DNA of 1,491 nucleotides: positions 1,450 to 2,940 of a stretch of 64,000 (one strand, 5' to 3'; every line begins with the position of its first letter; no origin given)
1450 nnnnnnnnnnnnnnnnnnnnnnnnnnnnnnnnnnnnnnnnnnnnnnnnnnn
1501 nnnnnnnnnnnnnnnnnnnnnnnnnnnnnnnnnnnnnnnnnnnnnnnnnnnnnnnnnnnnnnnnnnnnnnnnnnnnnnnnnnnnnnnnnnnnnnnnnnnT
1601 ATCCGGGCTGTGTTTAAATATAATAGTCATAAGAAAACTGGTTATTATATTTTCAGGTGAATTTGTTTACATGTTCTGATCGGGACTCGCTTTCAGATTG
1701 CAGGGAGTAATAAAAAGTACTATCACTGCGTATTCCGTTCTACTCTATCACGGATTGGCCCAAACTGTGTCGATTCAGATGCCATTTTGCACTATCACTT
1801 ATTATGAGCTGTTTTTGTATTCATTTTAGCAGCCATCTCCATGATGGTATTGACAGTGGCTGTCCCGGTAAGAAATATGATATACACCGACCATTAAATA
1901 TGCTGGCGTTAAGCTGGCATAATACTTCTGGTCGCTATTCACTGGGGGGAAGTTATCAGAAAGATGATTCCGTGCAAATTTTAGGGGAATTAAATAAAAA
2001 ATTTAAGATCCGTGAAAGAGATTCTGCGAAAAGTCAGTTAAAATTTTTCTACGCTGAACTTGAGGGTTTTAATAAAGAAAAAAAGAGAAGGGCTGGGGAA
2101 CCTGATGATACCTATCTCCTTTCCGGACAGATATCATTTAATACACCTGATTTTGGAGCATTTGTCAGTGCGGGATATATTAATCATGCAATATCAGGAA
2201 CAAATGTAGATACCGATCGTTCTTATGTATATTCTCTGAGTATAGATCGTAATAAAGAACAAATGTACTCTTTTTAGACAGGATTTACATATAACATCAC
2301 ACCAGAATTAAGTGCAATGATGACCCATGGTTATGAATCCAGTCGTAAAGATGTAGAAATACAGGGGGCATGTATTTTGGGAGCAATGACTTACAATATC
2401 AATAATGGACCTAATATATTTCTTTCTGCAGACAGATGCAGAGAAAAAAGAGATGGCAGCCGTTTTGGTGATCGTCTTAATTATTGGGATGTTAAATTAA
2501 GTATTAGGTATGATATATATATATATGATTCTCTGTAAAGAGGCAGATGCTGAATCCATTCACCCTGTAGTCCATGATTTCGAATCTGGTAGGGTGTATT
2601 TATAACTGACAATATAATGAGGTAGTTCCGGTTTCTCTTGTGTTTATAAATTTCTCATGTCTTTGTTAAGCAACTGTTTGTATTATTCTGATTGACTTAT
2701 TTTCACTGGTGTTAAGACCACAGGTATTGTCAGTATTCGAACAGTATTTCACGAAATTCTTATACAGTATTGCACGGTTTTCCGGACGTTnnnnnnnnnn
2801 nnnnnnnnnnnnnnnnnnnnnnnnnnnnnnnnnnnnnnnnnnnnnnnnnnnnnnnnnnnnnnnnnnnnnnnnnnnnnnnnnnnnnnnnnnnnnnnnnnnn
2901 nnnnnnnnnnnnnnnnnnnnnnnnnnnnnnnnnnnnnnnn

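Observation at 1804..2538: In-frame amber codon splitting a beta-barrel-like ORF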

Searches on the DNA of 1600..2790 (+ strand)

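Call 3: search_dna_similar(query=window:1600-2700:+, collection=ecoli_genomes, mode=near, max_rows=25, rows=spread)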
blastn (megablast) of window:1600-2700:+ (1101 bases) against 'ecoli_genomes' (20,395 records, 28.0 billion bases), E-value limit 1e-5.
Records with a match: 3; places in all: 4; records where one place covers at least 80% of the query: 0.
Genomes with a match: 3 of 5426; with a place that covers at least 80% of the query: 0. Places per genome that has any: lowest 1, median 1, highest 2. On chromosomes: 4 places; on plasmids: 0.
Best place of each record, by identity: 90-95% 1; 80-90% 2.
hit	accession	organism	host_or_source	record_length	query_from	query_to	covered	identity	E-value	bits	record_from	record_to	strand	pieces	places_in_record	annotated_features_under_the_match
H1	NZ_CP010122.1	Escherichia coli strain C5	cow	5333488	1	64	6%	89.6%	5e-12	82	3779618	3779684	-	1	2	none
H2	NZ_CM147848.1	Escherichia coli strain 52F4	Calf of Bos taurus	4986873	1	64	6%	89.6%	5e-12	82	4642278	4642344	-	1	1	none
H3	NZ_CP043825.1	Escherichia coli strain RM8082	Cattle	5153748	1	55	5%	94.5%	4e-13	86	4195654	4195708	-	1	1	none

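Call 21: get_annotated_region(hit=H3, flank=4000)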
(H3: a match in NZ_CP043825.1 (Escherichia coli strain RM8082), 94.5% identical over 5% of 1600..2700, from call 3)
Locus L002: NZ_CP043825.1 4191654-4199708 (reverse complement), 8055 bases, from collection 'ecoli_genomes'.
description: Escherichia coli strain RM8082 chromosome, complete genome
organism: Escherichia coli strain RM8082 (NCBI taxid 562)
replicon: chromosome; assembly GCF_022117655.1
host: Cattle; source: feces; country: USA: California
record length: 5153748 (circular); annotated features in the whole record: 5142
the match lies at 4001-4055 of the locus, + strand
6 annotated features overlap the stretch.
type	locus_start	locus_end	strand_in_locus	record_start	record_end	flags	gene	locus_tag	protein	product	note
CDS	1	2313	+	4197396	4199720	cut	-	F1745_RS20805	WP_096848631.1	helix-turn-helix domain-containing protein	-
CDS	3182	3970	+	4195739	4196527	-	-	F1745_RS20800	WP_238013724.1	EAL domain-containing protein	-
CDS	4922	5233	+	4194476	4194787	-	-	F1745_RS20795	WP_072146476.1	PapB/FocB family fimbrial expression transcriptional regulator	-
CDS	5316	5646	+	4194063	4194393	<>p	-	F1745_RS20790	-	hypothetical protein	frameshifted; incomplete; partial in the middle of a contig; missing N-terminus and C-terminus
CDS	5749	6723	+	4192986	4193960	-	-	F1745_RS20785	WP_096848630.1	hypothetical protein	-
CDS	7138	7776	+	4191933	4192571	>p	-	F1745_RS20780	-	porin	incomplete; partial in the middle of a contig; missing N-terminus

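Call 28: search_dna_similar(query=window:1657-2790:+, collection=plasmids, mode=distant, max_rows=20)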
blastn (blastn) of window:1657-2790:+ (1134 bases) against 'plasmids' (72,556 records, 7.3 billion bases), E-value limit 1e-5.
Records with a match: 62; places in all: 64; records where one place covers at least 80% of the query: 0.
Best place of each record, by identity: 90-95% 61; 80-90% 1.
By first word of the organism name: Escherichia 56; Klebsiella 4; Salmonella 1; Shigella 1.
By predicted mobility (MOB-suite, as given by PLSDB): conjugative 54; non-mobilizable 5; mobilizable 3.
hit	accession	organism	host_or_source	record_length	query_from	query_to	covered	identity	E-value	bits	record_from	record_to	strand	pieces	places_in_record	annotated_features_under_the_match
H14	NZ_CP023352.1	Escherichia coli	Homo sapiens,Diarrheal stool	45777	71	135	6%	90.9%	1e-13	86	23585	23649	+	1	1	none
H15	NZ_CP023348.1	Escherichia coli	Homo sapiens,Diarrheal stool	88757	71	135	6%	90.9%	1e-13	86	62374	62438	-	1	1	none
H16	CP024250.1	Escherichia coli O182:H21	-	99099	71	135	6%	90.9%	1e-13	86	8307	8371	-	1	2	none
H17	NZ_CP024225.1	Escherichia coli O169:H41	-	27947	71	135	6%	90.9%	1e-13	86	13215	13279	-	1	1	none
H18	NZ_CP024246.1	Escherichia coli O27:H7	-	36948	71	135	6%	90.9%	1e-13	86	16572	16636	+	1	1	none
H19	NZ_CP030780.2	Escherichia albertii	-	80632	71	135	6%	90.9%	1e-13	86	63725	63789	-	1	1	none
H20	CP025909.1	Escherichia coli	Homo sapiens,stool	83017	71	135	6%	90.9%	1e-13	86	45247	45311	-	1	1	record has no annotation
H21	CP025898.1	Escherichia coli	Homo sapiens,stool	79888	71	135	6%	90.9%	1e-13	86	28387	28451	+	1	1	none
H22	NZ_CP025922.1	Escherichia coli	Homo sapiens,stool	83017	71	135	6%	90.9%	1e-13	86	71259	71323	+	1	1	none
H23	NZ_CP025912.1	Escherichia coli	Homo sapiens,stool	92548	71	135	6%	90.9%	1e-13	86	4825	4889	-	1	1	none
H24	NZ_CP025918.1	Escherichia coli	Homo sapiens,stool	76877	71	135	6%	90.9%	1e-13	86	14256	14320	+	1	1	none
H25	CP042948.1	Escherichia coli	Homo sapiens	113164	71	135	6%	90.9%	1e-13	86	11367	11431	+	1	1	record has no annotation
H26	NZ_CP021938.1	Escherichia coli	-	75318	71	135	6%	90.9%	1e-13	86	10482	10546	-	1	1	none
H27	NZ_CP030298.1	Klebsiella pneumoniae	Homo sapiens,Physical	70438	71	135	6%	90.9%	1e-13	86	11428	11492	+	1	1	none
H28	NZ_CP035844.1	Escherichia coli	Homo sapiens,stool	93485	71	135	6%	90.9%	1e-13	86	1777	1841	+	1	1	none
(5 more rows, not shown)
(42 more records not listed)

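Call 29: search_dna_similar(query=window:1657-2790:+, collection=ecoli_genomes, mode=distant, max_rows=20)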
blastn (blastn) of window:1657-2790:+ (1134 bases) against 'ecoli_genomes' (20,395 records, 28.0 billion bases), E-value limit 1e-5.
Records with a match: 1351; places in all: 1423; records where one place covers at least 80% of the query: 0.
Genomes with a match: 1320 of 5426; with a place that covers at least 80% of the query: 0. Places per genome that has any: lowest 1, median 1, highest 3. On chromosomes: 1360 places; on plasmids: 63.
Best place of each record, by identity: 90-95% 71; 80-90% 785; 60-80% 495.
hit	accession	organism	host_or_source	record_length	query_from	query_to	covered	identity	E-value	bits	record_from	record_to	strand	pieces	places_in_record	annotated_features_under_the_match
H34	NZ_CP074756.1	Escherichia coli strain F2_407_2_2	bovine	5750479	65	138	7%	85.5%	2e-11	82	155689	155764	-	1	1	none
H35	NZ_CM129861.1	Escherichia coli strain SW070919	wastewater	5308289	70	137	6%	88.4%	5e-12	82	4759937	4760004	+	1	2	hypothetical protein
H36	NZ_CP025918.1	Escherichia coli strain 120899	Homo sapiens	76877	71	135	6%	90.9%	4e-13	86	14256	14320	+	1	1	none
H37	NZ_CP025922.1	Escherichia coli strain 103605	Homo sapiens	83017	71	135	6%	90.9%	4e-13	86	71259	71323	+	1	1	none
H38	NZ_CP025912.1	Escherichia coli strain 204446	Homo sapiens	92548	71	135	6%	90.9%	4e-13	86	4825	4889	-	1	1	none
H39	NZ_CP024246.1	Escherichia coli O27:H7 strain B4103-1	missing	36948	71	135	6%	90.9%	4e-13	86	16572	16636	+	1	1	none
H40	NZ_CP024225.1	Escherichia coli O169:H41 strain 2014EL-1345-2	missing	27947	71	135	6%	90.9%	4e-13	86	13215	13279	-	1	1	none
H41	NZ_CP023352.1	Escherichia coli strain ETEC-2264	Homo sapiens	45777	71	135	6%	90.9%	4e-13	86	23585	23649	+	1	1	none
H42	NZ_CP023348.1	Escherichia coli strain ETEC-2265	Homo sapiens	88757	71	135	6%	90.9%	4e-13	86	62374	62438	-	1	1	none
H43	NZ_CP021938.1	Escherichia coli strain AR_0055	missing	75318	71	135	6%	90.9%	4e-13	86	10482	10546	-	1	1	none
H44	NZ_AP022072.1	Escherichia coli strain WP4-W18-ESBL-09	-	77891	71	135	6%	90.9%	4e-13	86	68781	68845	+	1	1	none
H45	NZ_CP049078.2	Escherichia coli strain p11A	Homo sapiens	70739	71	135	6%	90.9%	4e-13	86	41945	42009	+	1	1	none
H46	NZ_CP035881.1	Escherichia coli strain DS26-1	Homo sapiens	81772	71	135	6%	90.9%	4e-13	86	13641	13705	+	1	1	none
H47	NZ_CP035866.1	Escherichia coli strain E275 a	Homo sapiens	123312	71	135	6%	90.9%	4e-13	86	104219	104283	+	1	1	none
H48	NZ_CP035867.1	Escherichia coli strain E275 a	Homo sapiens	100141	71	135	6%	90.9%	4e-13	86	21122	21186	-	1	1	none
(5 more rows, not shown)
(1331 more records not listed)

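Call 30: get_annotated_region(hit=H14, flank=3000)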
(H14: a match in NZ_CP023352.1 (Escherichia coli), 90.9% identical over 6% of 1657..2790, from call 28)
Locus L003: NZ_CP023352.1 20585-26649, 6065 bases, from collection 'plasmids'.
description: Escherichia coli strain ETEC-2264 plasmid unnamed3, complete sequence
organism: Escherichia coli (NCBI taxid 562)
taxonomy: Bacteria; Pseudomonadota; Gammaproteobacteria; Enterobacterales; Enterobacteriaceae; Escherichia; Escherichia coli
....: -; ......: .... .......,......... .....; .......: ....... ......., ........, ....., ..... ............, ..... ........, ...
typing (MOB-suite, as given by PLSDB): non-mobilizable; replicon IncI-gamma/K1
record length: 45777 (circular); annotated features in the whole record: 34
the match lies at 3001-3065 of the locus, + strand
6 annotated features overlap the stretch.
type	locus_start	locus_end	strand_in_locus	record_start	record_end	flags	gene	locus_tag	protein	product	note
CDS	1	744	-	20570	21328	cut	-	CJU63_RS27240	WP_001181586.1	DNA-binding domain-containing protein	-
CDS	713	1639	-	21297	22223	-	-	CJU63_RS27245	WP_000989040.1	DUF692 domain-containing protein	-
CDS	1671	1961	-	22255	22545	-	-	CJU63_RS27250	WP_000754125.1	DUF2282 domain-containing protein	-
CDS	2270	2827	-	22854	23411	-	-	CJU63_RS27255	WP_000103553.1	TetR/AcrR family transcriptional regulator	GO:0006355 - regulation of DNA-templated transcription [Evidence IEA]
CDS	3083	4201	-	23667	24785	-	-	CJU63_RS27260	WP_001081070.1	tetratricopeptide repeat protein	-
predicted_resistance_gene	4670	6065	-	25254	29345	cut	eatA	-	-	serine protease autotransporter toxin EatA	predicted by amrfinderplus; class ; identity 99.56%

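Call 31: get_annotated_region(hit=H35, flank=3000)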
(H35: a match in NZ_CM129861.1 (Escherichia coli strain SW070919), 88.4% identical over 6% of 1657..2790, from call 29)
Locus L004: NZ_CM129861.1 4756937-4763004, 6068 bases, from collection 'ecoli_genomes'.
description: Escherichia coli strain SW070919 chromosome, whole genome shotgun sequence
organism: Escherichia coli strain SW070919 (NCBI taxid 562)
replicon: chromosome; assembly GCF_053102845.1
host: -; source: wastewater; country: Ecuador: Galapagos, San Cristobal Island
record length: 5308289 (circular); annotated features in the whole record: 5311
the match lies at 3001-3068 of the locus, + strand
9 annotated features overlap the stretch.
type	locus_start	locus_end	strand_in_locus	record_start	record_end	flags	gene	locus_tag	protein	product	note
CDS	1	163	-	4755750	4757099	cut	tssK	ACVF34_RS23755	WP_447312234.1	type VI secretion system baseplate subunit TssK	-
CDS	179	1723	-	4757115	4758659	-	tssC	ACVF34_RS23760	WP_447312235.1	type VI secretion system contractile sheath large subunit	-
CDS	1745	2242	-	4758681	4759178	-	tssB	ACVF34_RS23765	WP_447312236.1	type VI secretion system contractile sheath small subunit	-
CDS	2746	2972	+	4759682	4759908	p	-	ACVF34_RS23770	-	DUF4222 domain-containing protein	frameshifted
CDS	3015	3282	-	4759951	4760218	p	-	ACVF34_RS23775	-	hypothetical protein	frameshifted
CDS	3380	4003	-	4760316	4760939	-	-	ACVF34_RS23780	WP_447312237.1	DNA-binding protein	-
CDS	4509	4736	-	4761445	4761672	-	-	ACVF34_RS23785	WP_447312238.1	hypothetical protein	-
CDS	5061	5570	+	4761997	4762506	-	-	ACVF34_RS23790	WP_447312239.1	ProQ/FINO family protein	-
CDS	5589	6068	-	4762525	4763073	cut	-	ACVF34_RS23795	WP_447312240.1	hypothetical protein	-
